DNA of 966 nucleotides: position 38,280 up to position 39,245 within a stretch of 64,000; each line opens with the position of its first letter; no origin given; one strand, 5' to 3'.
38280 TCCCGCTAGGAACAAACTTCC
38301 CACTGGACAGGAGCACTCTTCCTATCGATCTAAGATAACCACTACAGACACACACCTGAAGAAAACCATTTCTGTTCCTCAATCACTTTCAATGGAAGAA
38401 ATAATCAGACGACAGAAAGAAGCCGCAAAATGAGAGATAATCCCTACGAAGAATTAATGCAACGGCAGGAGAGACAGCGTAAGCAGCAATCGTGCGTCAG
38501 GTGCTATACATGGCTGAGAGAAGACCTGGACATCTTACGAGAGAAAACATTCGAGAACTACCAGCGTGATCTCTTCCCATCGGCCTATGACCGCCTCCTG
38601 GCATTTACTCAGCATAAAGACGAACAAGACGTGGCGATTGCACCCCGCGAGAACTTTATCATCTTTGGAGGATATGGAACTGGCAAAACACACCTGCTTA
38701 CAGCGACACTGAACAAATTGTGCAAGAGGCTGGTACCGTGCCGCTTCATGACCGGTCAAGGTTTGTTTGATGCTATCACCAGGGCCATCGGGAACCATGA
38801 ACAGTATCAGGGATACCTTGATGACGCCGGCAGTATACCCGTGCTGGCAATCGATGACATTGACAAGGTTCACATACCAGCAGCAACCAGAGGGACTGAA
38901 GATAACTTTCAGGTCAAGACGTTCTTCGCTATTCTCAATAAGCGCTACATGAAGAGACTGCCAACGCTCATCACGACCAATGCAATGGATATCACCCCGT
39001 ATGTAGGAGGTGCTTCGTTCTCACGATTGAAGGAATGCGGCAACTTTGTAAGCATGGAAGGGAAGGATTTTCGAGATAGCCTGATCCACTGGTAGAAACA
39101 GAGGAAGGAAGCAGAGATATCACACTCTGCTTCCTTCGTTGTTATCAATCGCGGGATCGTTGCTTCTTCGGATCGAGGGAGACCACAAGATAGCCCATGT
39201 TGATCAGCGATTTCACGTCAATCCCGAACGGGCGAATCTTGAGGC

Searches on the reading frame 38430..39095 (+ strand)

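Call 95: search_protein_families(library=pfam, proteins=[window:38430-39095:+], max_evalue=0.001)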
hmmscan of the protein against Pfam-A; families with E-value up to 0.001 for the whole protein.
window:38430-39095:+ (221 aa): 3 families
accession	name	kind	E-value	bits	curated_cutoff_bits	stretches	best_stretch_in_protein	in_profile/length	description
PF01695.23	IstB_IS21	-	1.1e-07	32.1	24.1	1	38-184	61-193/238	IstB-like ATP binding protein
PF00308.24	Bac_DnaA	-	7e-06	26.8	23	1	68-148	26-110/162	Bacterial DnaA ATPAse domain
PF00004.35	AAA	-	3.6e-05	24.6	21.2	1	77-188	2-113/131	ATPase family associated with various cellular activities (AAA)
